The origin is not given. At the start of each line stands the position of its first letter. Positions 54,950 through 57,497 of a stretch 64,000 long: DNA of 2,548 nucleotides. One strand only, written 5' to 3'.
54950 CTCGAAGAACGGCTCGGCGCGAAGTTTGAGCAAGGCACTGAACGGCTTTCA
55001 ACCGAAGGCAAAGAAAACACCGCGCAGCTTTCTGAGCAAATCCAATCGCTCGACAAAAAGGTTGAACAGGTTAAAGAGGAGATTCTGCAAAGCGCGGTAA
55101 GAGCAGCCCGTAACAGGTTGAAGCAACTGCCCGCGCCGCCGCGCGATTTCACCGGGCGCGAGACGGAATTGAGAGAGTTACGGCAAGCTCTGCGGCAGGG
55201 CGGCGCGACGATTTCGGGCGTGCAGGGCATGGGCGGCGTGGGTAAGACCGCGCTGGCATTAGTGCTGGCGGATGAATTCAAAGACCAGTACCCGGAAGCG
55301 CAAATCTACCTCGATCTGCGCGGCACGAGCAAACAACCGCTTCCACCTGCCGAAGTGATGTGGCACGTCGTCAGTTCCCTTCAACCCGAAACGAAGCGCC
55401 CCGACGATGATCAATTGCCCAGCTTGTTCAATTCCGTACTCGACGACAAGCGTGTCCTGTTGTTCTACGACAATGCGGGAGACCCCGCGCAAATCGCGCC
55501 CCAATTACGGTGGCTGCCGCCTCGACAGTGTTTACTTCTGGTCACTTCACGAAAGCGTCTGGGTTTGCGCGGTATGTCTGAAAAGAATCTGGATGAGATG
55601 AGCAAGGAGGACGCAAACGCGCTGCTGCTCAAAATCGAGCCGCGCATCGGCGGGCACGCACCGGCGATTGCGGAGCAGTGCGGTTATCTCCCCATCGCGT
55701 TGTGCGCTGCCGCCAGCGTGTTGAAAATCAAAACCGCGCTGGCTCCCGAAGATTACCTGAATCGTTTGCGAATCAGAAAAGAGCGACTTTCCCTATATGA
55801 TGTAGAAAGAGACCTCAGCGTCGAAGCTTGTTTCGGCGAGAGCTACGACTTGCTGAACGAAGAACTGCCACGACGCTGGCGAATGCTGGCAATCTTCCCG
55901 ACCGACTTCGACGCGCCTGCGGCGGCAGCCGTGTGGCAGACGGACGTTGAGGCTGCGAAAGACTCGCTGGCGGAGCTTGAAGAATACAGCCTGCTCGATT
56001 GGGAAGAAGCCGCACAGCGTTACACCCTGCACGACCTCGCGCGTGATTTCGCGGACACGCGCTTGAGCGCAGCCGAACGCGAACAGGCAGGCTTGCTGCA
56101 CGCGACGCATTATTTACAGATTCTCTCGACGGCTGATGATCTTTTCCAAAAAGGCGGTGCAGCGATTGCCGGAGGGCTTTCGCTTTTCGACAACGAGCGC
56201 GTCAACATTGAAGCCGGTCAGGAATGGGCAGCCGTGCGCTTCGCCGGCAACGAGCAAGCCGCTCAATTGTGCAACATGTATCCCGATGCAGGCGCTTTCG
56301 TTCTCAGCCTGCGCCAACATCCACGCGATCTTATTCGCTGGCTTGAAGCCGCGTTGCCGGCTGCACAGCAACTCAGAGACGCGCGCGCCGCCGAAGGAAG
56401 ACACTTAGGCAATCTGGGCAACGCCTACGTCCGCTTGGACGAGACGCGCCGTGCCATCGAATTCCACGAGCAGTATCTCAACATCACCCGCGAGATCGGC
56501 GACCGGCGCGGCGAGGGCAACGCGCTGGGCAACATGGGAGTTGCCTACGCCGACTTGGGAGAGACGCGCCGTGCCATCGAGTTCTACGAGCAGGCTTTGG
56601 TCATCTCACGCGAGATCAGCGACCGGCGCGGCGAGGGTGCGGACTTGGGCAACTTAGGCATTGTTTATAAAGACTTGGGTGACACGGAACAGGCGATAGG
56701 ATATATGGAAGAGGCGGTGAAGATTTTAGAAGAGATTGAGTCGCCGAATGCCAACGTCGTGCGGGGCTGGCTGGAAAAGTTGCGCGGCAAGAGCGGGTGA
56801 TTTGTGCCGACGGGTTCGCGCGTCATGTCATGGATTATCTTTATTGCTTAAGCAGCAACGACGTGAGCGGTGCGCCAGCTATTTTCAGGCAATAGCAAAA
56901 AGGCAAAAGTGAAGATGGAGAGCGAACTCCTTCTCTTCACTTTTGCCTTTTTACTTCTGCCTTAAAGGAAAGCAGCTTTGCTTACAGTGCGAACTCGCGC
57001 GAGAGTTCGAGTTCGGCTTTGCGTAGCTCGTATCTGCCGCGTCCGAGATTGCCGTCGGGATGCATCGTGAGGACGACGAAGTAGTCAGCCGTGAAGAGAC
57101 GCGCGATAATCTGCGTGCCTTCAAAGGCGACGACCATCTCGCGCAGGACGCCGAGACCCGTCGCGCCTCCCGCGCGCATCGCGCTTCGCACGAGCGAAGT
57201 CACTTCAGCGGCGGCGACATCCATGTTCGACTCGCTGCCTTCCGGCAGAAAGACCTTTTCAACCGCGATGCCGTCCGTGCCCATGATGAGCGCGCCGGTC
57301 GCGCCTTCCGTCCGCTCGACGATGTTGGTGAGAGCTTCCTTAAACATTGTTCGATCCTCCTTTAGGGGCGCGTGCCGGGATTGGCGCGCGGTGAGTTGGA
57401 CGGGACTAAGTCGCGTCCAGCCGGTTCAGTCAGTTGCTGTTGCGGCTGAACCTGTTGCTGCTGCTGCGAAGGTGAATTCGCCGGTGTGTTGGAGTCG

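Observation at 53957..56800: Lone NB-ARC/TPR STAND NTPase with an uncharacterised hydrophobic N-terminal module: candidate Avs/NLR-like defence or signalling protein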

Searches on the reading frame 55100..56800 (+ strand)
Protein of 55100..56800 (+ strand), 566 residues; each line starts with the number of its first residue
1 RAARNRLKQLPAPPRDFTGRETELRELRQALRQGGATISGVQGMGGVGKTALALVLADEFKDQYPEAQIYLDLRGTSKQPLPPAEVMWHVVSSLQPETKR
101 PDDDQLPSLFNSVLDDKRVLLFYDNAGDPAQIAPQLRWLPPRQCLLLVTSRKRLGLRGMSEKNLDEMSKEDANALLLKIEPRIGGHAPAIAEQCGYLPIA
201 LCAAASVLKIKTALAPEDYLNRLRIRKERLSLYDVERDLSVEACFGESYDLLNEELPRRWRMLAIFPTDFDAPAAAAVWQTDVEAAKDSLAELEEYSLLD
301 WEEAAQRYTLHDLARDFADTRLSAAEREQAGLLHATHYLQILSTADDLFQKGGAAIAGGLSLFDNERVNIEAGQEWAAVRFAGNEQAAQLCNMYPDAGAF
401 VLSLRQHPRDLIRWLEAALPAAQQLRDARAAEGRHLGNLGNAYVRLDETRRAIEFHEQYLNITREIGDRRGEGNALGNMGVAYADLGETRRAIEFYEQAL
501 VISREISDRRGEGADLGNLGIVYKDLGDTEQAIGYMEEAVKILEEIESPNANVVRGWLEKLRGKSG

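Call 70: search_solved_structures(query=window:55100-56800:+, max_evalue=0.001)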
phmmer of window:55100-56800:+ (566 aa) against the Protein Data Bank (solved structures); distinct sequences matched with E-value up to 0.001: 40.
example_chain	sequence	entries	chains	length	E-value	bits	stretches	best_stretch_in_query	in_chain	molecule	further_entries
3sf4_A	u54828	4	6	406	5.6e-46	160.5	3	395-512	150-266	G-protein-signaling modulator 2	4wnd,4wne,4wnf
4wng_A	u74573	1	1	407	5.7e-46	160.5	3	395-512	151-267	G-protein-signaling modulator 2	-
6hc2_A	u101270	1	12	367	6.8e-46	160.3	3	395-512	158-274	G-protein-signaling modulator 2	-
5a6c_A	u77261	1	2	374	2.2e-45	158.6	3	395-512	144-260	G-PROTEIN-SIGNALING MODULATOR 2, AFADIN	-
3ro2_A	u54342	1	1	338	1.5e-43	152.6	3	396-513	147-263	G-protein-signaling modulator 2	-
4g2v_A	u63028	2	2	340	1.5e-43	152.5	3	396-513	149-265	G-protein-signaling modulator 2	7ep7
5a7d_B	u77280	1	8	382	3.5e-40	141.4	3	429-530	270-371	PINS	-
8k60_I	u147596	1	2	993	2.7e-37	131.9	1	5-328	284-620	Regulatory protein AfsR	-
8jke_I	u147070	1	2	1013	1.5e-36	129.4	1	5-328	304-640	Regulatory protein AfsR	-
4a1s_A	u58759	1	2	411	5.6e-36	127.5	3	431-539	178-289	PARTNER OF INSCUTEABLE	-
4jhr_A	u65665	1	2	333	2.3e-35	125.5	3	396-512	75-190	G-protein-signaling modulator 2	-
3ro3_A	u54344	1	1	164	1.5e-28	103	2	428-512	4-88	G-protein-signaling modulator 2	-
9qhc_A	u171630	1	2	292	7.7e-19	71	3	437-541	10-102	Engineered tetratricopeptide repeat protein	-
8bu0_A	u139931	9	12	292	7.8e-18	67.6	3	427-542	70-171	Consensus tetratricopeptide repeat protein | Crystal structure of an 8-repeat consensus TPR superhelix with Zinc. | Monomer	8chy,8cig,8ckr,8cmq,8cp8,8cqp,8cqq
7obi_A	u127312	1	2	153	8.7e-15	57.6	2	435-542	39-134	CTPR-rv4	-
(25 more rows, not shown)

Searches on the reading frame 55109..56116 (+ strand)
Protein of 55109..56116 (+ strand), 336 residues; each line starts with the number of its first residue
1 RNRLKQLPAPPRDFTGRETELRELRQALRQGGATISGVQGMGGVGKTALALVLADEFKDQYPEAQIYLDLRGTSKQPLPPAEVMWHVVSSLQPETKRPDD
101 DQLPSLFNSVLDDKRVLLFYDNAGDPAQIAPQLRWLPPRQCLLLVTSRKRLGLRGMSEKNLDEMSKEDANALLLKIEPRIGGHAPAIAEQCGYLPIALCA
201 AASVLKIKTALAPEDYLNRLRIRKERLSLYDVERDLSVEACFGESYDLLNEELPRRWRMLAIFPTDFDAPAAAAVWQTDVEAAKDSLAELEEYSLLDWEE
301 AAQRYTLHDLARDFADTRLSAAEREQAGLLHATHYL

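Call 82: find_homologous_proteins(query=window:55109-56116:+, max_evalue=1e-10)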
Query window:55109-56116:+ (336 aa): 277 proteins with E <= 1e-10 among 8000 candidates; the best 120 are listed.
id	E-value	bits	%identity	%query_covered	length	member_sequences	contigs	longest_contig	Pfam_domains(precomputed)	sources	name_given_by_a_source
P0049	4.3e-103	363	63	85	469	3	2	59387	PF13518.13,PF13565.13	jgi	jgi:transposase-like protein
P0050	4.7e-97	343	52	99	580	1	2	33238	PF00515.35,PF13424.13,PF13176.13,PF13181.13,PF13191.13,PF13374.13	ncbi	-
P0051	1.2e-95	339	52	100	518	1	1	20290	PF00931.29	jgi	jgi:predicted ATPase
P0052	3.7e-90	320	53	93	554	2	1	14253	-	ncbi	ncbi:MAG: NB-ARC domain-containing protein [Terriglobia bacterium]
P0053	7.5e-90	319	51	99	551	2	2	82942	PF00931.29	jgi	-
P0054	1.2e-89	319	52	99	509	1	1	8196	PF25872.1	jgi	-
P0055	4.0e-89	317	50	99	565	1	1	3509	PF13424.13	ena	-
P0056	5.7e-89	317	50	99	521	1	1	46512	PF19954.6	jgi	jgi:Effector-associated domain 10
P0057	9.0e-89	316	50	99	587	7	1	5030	PF25872.1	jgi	-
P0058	9.9e-89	316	53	95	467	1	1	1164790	-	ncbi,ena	-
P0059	1.2e-88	315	50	99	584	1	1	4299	PF00931.29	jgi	jgi:predicted ATPase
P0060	2.2e-88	315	52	99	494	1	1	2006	PF00931.29,PF13191.13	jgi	jgi:hypothetical protein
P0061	3.5e-88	314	51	98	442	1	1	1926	PF00931.29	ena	-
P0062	2.5e-87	311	50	99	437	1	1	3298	PF01637.25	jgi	jgi:predicted ATPase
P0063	3.2e-87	311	50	99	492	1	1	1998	PF00931.29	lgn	-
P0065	6.5e-87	310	51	99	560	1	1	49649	PF13676.12,PF00931.29,PF13191.13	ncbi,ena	-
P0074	4.4e-85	304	50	99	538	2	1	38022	PF25873.1,PF00515.35,PF13424.13,PF13176.13,PF07719.24,PF13191.13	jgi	-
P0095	4.9e-82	294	48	96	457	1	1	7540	PF03795.21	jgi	jgi:uncharacterized protein YciI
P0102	2.5e-80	288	49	99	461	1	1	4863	PF13391.13,PF01844.30,PF00931.29,PF13191.13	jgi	jgi:hypothetical protein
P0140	4.4e-67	245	48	85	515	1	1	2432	PF13271.12,PF01637.25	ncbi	ncbi:MAG: DUF4062 domain-containing protein, partial [Pyrinomonadaceae bacterium]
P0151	1.2e-63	233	41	97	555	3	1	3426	PF01582.26,PF13676.12,PF01637.25,PF00931.29,PF13191.13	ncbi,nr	ncbi:MAG TPA: TIR domain-containing protein, partial [Candidatus Angelobacter sp.]|nr:TIR domain-con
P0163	7.0e-61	224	42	96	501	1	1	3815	PF08357.17,PF13676.12,PF13191.13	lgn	-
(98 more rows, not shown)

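Call 83: search_protein_families(library=pfam, proteins=[P0065, P0102, P0056, P0054, P0140, P0049, P0151, P0074, P0095, P0163], max_evalue=0.0001)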
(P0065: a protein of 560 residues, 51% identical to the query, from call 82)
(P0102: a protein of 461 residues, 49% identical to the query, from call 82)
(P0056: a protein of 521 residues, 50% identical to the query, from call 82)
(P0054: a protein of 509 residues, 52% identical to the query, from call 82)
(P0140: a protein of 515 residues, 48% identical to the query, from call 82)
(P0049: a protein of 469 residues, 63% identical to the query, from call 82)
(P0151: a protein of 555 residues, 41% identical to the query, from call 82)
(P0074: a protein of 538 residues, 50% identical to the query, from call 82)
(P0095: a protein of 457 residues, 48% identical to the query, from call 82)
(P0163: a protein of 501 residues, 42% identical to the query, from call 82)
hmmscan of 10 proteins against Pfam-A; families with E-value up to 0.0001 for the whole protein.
P0065 (560 aa): 4 families
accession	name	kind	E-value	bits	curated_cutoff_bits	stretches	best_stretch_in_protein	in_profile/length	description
PF13676.11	TIR_2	-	1.3e-14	55.1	28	1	7-115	1-103/122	TIR domain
PF00931.28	NB-ARC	-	9.2e-10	38.6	23.5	1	182-311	2-136/248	NB-ARC domain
PF13191.12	AAA_16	-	3.6e-05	24.8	32.6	1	178-294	2-104/167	AAA ATPase domain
PF13401.12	AAA_22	-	6.3e-05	23.7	27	0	204-291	11-95/130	AAA domain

P0102 (461 aa): 4 families
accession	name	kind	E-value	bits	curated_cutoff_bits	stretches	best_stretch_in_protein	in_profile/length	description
PF00931.28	NB-ARC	-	1.2e-08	35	23.5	1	129-311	14-209/248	NB-ARC domain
PF13391.12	HNH_2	-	1.8e-07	31.3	21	1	26-66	1-59/66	HNH endonuclease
PF13191.12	AAA_16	-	8e-07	30.1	32.6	1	114-207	2-90/167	AAA ATPase domain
PF01844.29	HNH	-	2.7e-06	27.9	21.4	1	26-65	1-44/47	HNH endonuclease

P0056 (521 aa): 2 families
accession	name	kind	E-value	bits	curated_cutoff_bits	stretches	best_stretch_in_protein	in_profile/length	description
PF00931.28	NB-ARC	-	3.6e-06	26.9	23.5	1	109-316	14-246/248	NB-ARC domain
PF19954.5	EAD10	-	1.8e-05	25.1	24.1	1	1-60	1-55/77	Effector-associated domain 10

P0054 (509 aa): 2 families
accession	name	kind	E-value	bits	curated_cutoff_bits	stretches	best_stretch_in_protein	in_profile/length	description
PF00931.28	NB-ARC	-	1.3e-08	34.9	23.5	1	171-366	14-227/248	NB-ARC domain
PF01637.24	ATPase_2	-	7.4e-05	23.1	33.2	0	156-223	1-68/225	ATPase domain predominantly from Archaea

P0140 (515 aa): 2 families
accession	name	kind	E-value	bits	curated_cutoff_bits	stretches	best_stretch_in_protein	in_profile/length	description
PF13271.11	DUF4062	-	2.6e-17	63.2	24.7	1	7-80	1-79/82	Domain of unknown function (DUF4062)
PF01637.24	ATPase_2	-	3.1e-06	27.6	33.2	1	247-315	1-69/225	ATPase domain predominantly from Archaea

P0049 (469 aa): 2 families
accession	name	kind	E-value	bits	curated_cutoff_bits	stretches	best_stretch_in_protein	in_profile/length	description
PF13518.12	HTH_28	-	1.8e-08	34.8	25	1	12-60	2-51/52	Helix-turn-helix domain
PF13565.12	HTH_32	-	3.2e-07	31.2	33.7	1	37-81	1-43/73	Homeodomain-like domain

P0151 (555 aa): 5 families
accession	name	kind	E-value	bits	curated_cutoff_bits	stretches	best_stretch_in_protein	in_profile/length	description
PF13676.11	TIR_2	-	1.3e-16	61.6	28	1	13-121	2-105/122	TIR domain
PF00931.28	NB-ARC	-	2.8e-10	40.3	23.5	1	195-409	11-247/248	NB-ARC domain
PF01582.25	TIR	-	2.4e-08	34.4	21.3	1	15-110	4-100/179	TIR domain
PF13191.12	AAA_16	-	2.2e-07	32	32.6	1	183-278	2-95/167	AAA ATPase domain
PF01637.24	ATPase_2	-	5.7e-06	26.7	33.2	1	183-250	1-68/225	ATPase domain predominantly from Archaea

P0074 (538 aa): 6 families
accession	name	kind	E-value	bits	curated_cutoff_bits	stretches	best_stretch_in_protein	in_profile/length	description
PF13424.12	TPR_12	-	3.9e-10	40.2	30.1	1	453-503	24-76/77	Tetratricopeptide repeat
PF00515.34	TPR_1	-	6.3e-07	29.4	27.8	1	475-502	4-31/34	Tetratricopeptide repeat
PF07719.23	TPR_2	-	6.8e-06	26.2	27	1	475-501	4-30/34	Tetratricopeptide repeat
PF00931.28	NB-ARC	-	2.1e-05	24.3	23.5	1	74-256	14-207/248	NB-ARC domain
PF13176.12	TPR_7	-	2.3e-05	24.6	27.9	1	475-508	2-35/36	Tetratricopeptide repeat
PF13374.12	TPR_10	-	5.4e-05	23.5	27.5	1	472-505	2-35/42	Tetratricopeptide repeat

P0095 (457 aa): 2 families
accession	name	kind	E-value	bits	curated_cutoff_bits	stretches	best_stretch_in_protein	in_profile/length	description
PF03795.20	YCII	-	2.6e-10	41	24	1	375-442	11-87/95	YCII-related domain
PF00931.28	NB-ARC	-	4e-05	23.4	23.5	0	64-254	3-211/248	NB-ARC domain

P0163 (501 aa): 3 families
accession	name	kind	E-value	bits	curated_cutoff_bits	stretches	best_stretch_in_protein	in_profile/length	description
PF08357.16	SEFIR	-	9.3e-15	55.6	23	1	3-129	2-138/150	SEFIR domain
PF13676.11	TIR_2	-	7.9e-11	43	28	1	5-113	2-93/122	TIR domain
PF13191.12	AAA_16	-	2.6e-06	28.5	32.6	1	193-287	2-99/167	AAA ATPase domain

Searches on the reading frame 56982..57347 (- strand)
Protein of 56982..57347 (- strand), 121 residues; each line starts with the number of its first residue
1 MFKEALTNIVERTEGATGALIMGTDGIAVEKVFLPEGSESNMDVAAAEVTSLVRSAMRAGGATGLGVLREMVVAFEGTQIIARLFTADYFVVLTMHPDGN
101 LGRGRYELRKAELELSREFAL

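Call 10: search_protein_families(library=pfam, proteins=[window:56982-57347:-], max_evalue=0.001)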
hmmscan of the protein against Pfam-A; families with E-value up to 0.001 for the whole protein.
window:56982-57347:- (121 aa): 1 family
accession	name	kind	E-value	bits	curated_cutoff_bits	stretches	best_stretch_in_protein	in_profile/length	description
PF03259.23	Robl_LC7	-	2.6e-05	24.3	23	1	4-81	3-77/91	Roadblock/LC7 domain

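Call 62: find_related_loci(query=window:56982-57347:-, collection=metagenome_contigs, flank=8000)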
Query window:56982-57347:- (121 aa) in metagenome_contigs; peptide patterns used: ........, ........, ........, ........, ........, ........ (x = any residue, [..] = any of these).
600 stretches matched a pattern (row limit reached: there are more); 225 encode a relative of the query (tblastn E <= 1e-3); the best 80 are kept; 80 distinct loci.
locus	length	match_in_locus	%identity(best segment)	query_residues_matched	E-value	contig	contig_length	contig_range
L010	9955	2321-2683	78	1-121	4e-60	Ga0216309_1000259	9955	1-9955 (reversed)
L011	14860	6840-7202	79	1-121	3e-60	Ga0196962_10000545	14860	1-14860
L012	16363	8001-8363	76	1-121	3e-59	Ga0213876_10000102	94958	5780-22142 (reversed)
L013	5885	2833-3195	78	1-121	2e-58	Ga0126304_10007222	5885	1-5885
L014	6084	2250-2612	74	1-121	1e-57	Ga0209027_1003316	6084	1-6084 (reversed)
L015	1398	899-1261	76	1-121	6e-60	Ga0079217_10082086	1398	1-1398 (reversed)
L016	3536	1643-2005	74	1-121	2e-56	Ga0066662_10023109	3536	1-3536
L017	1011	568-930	72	1-121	8e-60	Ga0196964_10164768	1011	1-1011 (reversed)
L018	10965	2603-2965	71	1-121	2e-55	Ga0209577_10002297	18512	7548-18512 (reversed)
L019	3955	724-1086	74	1-121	2e-55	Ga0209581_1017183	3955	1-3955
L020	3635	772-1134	70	1-121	1e-54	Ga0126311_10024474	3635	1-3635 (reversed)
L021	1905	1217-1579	73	1-121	8e-55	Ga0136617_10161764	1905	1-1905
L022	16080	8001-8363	72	1-121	1e-53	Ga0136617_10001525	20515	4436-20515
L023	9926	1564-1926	69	1-121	1e-51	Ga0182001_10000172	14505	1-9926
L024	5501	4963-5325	69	1-121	1e-50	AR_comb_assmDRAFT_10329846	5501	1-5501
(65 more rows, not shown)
